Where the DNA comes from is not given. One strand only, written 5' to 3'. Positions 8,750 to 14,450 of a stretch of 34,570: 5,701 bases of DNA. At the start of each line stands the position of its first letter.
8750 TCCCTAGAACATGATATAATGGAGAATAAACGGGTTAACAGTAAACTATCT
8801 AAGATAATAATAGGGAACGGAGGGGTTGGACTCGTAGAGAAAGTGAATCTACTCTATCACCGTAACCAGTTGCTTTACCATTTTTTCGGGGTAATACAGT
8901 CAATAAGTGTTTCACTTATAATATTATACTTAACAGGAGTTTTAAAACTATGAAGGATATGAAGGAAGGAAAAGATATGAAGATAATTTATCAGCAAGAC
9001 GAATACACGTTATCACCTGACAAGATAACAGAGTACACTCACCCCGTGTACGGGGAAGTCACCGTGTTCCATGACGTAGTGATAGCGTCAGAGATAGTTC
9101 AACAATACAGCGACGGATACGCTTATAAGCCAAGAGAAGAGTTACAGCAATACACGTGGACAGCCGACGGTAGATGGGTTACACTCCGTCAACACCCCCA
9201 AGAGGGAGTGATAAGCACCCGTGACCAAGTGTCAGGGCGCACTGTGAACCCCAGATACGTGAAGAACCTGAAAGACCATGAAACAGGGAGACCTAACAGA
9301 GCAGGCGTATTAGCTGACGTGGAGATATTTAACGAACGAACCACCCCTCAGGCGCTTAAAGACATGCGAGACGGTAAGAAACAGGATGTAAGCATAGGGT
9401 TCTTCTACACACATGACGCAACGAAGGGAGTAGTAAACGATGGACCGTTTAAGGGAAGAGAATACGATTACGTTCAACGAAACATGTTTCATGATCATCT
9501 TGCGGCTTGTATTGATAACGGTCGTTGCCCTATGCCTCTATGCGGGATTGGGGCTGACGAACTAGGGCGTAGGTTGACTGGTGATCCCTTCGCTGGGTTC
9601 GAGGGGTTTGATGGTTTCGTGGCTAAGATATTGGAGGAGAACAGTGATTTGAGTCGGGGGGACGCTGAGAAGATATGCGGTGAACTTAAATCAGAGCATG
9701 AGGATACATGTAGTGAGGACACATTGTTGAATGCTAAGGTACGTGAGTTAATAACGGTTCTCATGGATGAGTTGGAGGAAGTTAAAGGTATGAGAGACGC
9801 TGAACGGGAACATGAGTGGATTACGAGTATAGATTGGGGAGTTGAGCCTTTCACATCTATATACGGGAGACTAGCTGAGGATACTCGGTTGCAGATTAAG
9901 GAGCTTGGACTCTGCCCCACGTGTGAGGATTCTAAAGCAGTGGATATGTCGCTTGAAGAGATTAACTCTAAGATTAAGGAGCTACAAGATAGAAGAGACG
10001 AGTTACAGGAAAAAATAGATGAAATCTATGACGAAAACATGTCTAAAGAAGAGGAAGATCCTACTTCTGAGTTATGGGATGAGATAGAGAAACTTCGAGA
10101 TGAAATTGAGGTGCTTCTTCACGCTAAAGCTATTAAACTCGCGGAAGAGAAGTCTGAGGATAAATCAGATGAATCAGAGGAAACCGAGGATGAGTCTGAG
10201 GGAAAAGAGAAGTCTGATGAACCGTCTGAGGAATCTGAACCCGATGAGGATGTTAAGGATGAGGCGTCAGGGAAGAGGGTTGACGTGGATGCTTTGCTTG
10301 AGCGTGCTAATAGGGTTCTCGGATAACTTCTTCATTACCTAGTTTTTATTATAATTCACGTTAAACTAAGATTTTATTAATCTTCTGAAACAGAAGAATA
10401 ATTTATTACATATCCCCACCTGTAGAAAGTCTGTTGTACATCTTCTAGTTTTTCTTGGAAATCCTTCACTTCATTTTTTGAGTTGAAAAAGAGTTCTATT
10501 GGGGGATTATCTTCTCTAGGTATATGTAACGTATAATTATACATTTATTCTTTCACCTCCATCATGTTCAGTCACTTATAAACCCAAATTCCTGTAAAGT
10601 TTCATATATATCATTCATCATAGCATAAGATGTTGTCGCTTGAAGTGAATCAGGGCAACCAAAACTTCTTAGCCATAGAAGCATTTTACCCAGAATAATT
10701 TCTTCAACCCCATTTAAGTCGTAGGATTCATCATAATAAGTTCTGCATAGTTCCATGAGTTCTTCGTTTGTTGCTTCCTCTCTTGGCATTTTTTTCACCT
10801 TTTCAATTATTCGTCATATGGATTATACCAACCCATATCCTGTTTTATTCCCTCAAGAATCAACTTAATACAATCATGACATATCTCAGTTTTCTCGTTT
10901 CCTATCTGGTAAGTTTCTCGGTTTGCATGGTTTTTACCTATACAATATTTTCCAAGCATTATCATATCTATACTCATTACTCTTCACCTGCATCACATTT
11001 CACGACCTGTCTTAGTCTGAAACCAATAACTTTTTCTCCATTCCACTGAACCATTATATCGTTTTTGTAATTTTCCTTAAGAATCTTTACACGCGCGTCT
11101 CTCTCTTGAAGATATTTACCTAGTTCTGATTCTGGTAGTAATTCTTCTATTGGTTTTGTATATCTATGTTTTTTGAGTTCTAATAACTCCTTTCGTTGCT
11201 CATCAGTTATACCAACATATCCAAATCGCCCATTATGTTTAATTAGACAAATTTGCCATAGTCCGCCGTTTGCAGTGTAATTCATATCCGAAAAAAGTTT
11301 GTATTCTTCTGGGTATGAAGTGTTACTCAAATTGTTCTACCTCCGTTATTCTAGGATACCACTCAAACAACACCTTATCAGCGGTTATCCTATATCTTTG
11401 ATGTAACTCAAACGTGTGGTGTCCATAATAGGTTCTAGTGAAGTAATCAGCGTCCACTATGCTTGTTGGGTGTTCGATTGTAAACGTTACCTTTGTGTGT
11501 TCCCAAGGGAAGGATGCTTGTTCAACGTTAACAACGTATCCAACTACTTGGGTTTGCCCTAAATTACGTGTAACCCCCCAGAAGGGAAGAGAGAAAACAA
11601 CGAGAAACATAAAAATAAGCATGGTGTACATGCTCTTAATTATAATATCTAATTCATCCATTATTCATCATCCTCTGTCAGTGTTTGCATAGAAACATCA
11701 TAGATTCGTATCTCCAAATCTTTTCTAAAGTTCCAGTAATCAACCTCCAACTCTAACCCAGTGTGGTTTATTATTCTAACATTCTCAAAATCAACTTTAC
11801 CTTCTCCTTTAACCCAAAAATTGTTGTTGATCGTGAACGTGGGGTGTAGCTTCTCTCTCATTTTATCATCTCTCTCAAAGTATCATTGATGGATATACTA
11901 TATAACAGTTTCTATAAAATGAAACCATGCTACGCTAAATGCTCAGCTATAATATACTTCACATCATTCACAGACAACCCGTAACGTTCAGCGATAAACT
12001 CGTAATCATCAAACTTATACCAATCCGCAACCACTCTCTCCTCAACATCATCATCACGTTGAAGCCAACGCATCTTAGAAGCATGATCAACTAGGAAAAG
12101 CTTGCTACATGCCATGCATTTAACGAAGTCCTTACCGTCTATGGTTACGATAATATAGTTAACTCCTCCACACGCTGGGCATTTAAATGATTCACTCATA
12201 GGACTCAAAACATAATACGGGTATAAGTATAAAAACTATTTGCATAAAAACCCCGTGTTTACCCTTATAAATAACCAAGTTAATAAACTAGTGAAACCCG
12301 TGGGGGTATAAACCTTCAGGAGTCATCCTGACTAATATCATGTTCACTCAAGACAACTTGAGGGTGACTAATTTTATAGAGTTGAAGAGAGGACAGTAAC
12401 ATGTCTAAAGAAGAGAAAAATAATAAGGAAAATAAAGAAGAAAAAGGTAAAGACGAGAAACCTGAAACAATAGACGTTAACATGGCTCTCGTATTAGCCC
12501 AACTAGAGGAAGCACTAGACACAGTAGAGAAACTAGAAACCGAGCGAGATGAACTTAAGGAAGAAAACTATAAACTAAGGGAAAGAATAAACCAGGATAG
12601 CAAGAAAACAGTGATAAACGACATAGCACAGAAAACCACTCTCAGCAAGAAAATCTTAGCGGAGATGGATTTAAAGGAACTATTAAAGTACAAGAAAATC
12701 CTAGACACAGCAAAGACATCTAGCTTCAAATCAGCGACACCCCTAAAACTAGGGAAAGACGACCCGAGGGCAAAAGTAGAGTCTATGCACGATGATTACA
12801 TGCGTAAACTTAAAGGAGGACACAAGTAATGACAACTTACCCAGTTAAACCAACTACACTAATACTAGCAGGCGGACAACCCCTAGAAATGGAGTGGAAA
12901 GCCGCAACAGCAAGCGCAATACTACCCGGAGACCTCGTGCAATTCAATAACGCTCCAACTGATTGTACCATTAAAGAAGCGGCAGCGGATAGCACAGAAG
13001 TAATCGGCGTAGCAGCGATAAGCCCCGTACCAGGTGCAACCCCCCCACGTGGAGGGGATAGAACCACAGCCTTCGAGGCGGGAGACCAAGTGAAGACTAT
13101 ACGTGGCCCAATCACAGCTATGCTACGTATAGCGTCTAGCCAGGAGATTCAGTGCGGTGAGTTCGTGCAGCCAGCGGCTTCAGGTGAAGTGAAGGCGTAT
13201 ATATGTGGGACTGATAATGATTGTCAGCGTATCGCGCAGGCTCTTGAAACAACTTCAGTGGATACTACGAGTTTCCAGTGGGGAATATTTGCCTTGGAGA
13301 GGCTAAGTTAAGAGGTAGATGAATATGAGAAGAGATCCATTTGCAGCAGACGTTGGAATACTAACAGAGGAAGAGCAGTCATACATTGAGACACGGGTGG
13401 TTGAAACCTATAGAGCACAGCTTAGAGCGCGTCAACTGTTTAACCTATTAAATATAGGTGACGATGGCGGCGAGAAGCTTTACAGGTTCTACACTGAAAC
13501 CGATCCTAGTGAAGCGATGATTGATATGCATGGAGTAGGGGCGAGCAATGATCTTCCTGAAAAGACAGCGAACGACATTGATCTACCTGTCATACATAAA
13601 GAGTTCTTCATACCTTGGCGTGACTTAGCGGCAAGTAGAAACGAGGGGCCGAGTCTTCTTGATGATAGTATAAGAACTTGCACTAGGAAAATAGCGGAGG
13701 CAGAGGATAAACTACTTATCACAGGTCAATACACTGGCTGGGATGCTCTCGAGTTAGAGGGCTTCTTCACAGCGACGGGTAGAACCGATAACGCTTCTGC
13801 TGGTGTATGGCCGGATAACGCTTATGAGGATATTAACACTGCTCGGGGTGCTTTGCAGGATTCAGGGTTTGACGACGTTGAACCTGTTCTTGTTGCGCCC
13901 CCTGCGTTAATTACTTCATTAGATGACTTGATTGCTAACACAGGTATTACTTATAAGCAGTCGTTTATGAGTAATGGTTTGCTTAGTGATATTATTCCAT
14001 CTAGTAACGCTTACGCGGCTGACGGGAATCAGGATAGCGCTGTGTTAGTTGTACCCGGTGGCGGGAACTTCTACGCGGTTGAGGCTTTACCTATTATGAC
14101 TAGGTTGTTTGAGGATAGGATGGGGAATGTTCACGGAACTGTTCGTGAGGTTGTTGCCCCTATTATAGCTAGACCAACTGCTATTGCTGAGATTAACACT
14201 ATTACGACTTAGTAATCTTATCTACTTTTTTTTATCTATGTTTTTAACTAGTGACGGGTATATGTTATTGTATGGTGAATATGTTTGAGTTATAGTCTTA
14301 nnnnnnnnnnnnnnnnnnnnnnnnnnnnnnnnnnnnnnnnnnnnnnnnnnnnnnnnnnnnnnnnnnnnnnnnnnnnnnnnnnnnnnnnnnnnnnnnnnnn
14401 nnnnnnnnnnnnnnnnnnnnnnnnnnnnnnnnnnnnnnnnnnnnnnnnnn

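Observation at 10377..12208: Reverse-strand cassette of seven tightly coupled mini-genes interrupting the head module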

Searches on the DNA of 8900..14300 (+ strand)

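Call 9: search_dna_similar(query=window:8900-14300:+, collection=phages, mode=distant)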
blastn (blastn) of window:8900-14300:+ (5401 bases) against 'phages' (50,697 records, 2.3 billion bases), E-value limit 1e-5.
No match.

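Call 47: search_rna_families(source=window, start=10200, end=12500, threshold=evalue, max_evalue=1)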
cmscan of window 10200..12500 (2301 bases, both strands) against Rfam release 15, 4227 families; matches with E-value up to 1: 1.
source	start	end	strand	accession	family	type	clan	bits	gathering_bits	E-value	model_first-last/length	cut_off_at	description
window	11158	11213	-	RF00158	SNORD82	Gene; snRNA; snoRNA; CD-box;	-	20.7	43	0.64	1-70/70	no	Small nucleolar RNA SNORD82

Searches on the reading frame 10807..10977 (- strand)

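Call 5: search_protein_families(library=pfam, proteins=[window:10807-10977:-], max_evalue=1)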
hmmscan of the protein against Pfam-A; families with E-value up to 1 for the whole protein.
window:10807-10977:- (56 aa): 0 families

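Call 6: search_protein_families(library=phrogs, proteins=[window:10807-10977:-], max_evalue=1)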
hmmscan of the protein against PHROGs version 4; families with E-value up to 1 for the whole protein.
window:10807-10977:- (56 aa): 1 family
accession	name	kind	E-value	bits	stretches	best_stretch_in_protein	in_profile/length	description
phrog_29690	-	unknown function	0.0024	18.9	1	18-55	47-84/172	-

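Call 31: search_protein_families(library=padloc, proteins=[window:10807-10977:-], max_evalue=1)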
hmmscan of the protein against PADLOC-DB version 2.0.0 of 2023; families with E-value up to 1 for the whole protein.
window:10807-10977:- (56 aa): 0 families

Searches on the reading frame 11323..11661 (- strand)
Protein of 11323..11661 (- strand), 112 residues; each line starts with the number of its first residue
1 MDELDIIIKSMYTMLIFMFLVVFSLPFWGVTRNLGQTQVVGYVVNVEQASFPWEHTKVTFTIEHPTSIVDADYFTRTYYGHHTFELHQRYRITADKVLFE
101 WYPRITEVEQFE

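Call 5: search_protein_families(library=pfam, proteins=[window:11323-11661:-], max_evalue=1)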
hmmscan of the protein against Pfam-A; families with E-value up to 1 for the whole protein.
window:11323-11661:- (112 aa): 0 families

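Call 6: search_protein_families(library=phrogs, proteins=[window:11323-11661:-], max_evalue=1)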
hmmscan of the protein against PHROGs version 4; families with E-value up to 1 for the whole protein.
window:11323-11661:- (112 aa): 0 families

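Call 10: find_encoding_contigs(protein=window:11323-11661:-, flank=10000, max_places=10)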
Protein window:11323-11661:- (112 aa): 7 contigs read that carry it; 6 places shown.
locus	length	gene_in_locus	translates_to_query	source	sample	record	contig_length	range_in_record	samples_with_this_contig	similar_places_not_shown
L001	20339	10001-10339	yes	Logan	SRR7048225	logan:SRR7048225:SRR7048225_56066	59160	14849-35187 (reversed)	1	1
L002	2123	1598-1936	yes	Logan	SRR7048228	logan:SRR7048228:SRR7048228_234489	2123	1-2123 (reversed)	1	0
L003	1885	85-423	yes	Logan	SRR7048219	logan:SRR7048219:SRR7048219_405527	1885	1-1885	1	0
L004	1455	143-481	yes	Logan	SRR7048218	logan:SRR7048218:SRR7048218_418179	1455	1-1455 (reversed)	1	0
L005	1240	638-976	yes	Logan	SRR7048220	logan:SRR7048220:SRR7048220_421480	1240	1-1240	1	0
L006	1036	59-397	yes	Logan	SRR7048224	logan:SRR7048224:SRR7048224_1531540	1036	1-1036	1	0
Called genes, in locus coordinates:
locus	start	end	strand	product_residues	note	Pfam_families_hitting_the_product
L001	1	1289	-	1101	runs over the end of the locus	-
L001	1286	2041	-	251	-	-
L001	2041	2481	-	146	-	-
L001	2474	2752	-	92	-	-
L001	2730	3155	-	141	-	-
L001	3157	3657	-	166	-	-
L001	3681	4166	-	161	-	-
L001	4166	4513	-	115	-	-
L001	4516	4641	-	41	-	-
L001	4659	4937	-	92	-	-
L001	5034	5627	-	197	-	-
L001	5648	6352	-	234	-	-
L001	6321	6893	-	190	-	-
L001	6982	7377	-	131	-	-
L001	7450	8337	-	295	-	PF04454:Linocin_M18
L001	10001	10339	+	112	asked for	-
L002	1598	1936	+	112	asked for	-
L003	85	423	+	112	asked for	-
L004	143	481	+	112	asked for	-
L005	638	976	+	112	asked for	-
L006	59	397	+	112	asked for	-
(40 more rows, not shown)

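Call 31: search_protein_families(library=padloc, proteins=[window:11323-11661:-], max_evalue=1)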
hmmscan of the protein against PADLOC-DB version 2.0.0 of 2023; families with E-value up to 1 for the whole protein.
window:11323-11661:- (112 aa): 0 families

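Call 76: search_solved_structures(query=window:11323-11661:-, max_evalue=5)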
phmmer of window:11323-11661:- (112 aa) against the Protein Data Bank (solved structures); distinct sequences matched with E-value up to 5: 2.
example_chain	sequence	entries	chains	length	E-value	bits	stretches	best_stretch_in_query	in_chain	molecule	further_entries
7zm7_1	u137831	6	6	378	0.15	15.4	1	4-47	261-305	NADH-ubiquinone oxidoreductase chain 1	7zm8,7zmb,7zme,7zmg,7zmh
6sny_A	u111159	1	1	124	1.7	12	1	66-107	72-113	Synthetic EPCR binding protein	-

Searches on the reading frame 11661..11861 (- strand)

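Call 5: search_protein_families(library=pfam, proteins=[window:11661-11861:-], max_evalue=1)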
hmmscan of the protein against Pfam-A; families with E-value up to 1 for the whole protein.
window:11661-11861:- (66 aa): 0 families

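Call 6: search_protein_families(library=phrogs, proteins=[window:11661-11861:-], max_evalue=1)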
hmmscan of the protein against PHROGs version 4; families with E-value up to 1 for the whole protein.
window:11661-11861:- (66 aa): 1 family
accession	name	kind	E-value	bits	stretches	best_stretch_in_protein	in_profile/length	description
phrog_31034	-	unknown function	0.052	14.5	1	24-58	26-60/79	-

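Call 31: search_protein_families(library=padloc, proteins=[window:11661-11861:-], max_evalue=1)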
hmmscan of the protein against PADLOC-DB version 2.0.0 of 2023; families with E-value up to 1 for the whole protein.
window:11661-11861:- (66 aa): 0 families
